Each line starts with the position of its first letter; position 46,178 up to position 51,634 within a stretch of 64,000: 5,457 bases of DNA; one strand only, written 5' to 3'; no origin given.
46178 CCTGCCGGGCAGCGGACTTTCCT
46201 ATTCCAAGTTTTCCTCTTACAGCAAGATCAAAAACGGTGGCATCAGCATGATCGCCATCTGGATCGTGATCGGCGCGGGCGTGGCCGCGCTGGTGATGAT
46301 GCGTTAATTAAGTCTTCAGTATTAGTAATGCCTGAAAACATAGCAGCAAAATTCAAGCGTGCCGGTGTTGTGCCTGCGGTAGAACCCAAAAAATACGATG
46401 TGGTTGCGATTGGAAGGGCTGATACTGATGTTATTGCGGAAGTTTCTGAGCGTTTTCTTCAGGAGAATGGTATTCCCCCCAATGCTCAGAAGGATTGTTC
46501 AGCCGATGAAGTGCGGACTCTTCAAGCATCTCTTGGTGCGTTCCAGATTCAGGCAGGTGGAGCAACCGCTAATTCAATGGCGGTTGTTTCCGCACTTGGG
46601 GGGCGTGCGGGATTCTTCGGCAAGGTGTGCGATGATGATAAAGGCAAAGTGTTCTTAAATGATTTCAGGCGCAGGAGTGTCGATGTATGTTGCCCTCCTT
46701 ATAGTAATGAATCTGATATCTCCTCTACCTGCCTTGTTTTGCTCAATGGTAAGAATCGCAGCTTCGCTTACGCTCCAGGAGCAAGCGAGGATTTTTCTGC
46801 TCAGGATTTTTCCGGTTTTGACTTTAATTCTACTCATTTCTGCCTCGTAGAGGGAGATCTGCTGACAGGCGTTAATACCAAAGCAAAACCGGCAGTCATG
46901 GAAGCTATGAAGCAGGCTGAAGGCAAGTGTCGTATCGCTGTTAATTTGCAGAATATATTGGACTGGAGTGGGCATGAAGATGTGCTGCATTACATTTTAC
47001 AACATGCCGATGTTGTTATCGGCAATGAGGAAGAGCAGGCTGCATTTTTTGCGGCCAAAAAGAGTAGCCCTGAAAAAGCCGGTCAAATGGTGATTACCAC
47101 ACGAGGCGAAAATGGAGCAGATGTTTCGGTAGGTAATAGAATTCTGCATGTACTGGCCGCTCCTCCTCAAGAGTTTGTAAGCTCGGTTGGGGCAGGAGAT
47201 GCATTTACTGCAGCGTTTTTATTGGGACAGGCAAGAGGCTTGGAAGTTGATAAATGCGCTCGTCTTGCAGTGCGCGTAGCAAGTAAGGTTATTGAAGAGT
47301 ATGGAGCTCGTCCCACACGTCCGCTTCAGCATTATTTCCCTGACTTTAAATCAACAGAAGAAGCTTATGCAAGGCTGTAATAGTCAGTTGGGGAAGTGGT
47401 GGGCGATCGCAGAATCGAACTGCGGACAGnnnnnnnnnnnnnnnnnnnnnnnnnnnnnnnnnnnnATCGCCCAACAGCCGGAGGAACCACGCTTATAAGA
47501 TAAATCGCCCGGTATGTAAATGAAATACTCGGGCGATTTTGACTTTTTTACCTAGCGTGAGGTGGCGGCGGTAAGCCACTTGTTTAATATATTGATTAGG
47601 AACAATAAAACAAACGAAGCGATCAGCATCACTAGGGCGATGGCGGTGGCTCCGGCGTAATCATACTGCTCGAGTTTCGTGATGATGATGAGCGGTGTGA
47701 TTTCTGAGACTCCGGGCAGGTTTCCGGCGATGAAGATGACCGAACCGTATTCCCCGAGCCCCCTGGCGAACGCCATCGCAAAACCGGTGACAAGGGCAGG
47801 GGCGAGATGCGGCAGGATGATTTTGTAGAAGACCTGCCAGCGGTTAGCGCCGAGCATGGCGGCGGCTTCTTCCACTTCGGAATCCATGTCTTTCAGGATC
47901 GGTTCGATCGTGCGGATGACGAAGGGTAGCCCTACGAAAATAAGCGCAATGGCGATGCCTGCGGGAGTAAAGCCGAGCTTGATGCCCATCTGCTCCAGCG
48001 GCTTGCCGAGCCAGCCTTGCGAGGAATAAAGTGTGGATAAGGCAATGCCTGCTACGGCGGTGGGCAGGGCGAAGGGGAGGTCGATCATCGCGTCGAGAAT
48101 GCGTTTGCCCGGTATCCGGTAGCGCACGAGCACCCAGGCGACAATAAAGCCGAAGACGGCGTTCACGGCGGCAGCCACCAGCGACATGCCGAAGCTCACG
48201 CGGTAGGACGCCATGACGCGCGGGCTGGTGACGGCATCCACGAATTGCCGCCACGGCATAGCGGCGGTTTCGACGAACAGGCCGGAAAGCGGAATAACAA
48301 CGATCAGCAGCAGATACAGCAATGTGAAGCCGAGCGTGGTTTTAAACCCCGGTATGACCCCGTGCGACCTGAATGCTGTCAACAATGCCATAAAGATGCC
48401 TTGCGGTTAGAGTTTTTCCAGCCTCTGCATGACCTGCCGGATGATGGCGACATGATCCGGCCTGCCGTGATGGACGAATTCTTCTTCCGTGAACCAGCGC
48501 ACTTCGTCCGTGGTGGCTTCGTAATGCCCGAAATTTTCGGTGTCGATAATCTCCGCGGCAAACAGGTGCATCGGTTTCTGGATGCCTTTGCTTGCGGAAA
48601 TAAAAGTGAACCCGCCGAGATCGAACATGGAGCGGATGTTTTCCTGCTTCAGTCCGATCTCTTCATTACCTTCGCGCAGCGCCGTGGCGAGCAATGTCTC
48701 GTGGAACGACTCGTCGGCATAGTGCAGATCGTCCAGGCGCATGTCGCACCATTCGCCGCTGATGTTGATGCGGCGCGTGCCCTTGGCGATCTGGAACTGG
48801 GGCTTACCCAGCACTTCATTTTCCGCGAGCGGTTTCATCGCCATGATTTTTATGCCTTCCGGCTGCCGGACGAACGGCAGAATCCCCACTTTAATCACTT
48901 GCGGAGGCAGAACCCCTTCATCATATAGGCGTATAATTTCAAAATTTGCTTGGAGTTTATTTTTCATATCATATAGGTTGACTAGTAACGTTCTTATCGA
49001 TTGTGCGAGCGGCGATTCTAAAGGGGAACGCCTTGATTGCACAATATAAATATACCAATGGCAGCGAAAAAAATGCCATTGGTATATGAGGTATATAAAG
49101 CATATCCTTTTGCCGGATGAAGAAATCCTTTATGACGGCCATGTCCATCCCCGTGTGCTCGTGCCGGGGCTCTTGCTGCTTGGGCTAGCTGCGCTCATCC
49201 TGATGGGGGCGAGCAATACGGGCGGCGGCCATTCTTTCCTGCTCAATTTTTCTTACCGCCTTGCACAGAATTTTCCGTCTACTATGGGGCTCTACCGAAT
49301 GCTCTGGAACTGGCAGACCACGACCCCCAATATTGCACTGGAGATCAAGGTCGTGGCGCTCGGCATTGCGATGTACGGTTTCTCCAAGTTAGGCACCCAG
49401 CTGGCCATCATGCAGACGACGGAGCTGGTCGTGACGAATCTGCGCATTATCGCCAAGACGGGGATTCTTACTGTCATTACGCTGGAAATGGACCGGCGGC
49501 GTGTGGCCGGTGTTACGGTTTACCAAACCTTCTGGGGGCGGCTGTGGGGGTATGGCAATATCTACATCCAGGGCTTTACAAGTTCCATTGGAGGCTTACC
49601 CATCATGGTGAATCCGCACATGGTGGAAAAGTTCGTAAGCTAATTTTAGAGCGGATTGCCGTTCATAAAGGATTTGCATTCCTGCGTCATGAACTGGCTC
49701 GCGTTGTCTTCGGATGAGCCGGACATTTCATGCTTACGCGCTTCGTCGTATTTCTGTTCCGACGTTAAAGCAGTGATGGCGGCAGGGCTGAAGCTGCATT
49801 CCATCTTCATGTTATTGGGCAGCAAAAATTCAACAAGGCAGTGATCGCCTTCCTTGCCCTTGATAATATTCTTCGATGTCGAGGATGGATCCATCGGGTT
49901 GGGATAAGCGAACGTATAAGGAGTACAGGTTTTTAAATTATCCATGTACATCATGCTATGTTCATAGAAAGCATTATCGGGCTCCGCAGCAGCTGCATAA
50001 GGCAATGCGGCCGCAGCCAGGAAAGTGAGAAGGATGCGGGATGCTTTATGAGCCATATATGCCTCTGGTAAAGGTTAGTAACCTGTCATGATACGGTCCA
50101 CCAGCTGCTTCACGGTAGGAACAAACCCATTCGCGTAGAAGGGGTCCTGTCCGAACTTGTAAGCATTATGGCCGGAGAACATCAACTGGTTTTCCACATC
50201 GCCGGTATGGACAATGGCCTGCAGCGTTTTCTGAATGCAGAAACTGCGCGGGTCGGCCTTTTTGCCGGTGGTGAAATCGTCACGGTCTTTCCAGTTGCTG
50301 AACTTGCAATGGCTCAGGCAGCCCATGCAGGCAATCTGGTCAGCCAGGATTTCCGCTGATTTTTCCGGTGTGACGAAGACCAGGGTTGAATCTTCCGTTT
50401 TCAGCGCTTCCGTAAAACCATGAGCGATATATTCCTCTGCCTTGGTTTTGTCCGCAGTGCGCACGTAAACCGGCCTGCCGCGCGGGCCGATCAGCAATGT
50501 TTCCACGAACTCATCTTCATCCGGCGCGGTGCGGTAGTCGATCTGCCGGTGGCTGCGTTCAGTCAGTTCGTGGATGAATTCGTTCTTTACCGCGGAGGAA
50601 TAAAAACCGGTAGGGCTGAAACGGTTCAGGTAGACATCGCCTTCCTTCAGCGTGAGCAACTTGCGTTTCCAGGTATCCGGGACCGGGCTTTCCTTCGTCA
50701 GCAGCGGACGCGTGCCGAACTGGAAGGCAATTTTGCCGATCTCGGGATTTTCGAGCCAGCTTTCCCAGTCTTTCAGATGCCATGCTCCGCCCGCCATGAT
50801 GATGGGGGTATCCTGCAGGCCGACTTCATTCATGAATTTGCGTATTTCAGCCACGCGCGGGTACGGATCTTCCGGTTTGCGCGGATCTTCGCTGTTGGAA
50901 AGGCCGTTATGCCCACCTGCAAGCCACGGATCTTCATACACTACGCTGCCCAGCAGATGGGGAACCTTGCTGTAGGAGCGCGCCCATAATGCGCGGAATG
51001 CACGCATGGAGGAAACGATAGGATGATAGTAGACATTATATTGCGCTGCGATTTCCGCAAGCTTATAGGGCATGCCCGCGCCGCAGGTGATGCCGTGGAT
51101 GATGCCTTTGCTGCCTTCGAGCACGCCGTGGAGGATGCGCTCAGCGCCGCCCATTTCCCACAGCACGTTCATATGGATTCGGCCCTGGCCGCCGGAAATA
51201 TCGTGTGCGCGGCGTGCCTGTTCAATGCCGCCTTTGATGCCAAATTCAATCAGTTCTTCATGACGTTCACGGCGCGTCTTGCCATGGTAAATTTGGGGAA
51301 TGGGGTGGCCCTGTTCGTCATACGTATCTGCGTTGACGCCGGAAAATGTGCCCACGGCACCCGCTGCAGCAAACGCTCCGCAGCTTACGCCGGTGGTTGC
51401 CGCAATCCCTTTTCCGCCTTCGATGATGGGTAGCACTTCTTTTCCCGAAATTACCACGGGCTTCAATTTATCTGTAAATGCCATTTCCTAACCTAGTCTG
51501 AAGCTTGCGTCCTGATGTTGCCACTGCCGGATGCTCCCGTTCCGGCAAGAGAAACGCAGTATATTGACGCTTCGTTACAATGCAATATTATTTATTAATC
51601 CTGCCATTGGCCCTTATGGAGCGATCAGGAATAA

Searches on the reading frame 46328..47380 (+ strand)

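Call 32: search_protein_families(library=pfam, proteins=[window:46328-47380:+], max_evalue=0.001)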
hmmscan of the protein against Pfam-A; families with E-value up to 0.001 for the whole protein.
window:46328-47380:+ (350 aa): 1 family
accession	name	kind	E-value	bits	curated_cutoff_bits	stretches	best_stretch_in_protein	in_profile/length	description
PF00294.29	PfkB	-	4.7e-44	151.4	25.8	1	62-329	19-297/302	pfkB family carbohydrate kinase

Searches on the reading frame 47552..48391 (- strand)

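Call 32: search_protein_families(library=pfam, proteins=[window:47552-48391:-], max_evalue=0.001)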
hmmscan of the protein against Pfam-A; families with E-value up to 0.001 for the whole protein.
window:47552-48391:- (279 aa): 1 family
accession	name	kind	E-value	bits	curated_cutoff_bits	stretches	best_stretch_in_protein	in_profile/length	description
PF00528.27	BPD_transp_1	-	1.8e-25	90.2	26.4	1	79-274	3-179/184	Binding-protein-dependent transport system inner membrane component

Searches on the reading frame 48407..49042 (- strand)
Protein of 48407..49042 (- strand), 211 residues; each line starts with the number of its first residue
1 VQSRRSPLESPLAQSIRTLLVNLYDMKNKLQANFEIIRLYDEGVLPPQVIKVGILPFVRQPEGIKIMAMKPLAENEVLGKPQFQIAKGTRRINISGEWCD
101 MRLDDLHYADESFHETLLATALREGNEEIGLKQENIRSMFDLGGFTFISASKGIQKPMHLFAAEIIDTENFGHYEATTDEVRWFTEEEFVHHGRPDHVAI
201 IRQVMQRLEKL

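Call 32: search_protein_families(library=pfam, proteins=[window:48407-49042:-], max_evalue=0.001)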
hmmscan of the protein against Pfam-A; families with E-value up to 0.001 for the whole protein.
window:48407-49042:- (211 aa): 1 family
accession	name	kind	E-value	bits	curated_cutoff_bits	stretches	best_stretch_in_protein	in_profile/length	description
PF00293.34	NUDIX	-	3.2e-06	27.6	21.1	1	115-204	42-130/134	NUDIX domain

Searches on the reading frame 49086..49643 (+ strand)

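Call 32: search_protein_families(library=pfam, proteins=[window:49086-49643:+], max_evalue=0.001)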
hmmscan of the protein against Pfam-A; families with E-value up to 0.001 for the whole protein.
window:49086-49643:+ (185 aa): 1 family
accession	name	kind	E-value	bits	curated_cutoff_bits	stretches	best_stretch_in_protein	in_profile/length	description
PF03703.20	bPH_2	-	6.6e-08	33.1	22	1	110-162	2-54/78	Bacterial PH domain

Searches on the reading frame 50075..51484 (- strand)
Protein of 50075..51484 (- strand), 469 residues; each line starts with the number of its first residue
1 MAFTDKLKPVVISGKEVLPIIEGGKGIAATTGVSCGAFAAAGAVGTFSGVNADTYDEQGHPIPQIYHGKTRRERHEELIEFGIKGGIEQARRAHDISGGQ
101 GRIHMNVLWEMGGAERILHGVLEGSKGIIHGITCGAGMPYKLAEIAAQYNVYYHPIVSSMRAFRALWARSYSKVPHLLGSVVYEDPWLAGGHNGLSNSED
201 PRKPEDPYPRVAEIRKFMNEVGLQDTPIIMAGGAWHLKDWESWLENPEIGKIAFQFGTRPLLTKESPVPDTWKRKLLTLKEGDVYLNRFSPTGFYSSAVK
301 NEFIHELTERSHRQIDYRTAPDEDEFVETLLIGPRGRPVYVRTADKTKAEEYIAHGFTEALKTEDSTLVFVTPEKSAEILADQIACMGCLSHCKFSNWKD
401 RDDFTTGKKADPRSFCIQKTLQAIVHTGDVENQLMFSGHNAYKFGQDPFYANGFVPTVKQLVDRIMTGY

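Call 32: search_protein_families(library=pfam, proteins=[window:50075-51484:-], max_evalue=0.001)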
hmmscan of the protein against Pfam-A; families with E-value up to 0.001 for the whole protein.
window:50075-51484:- (469 aa): 1 family
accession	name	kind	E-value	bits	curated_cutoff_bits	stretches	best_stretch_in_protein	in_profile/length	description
PF03060.21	NMO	-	2.8e-11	43.8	28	1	149-362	135-300/331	Nitronate monooxygenase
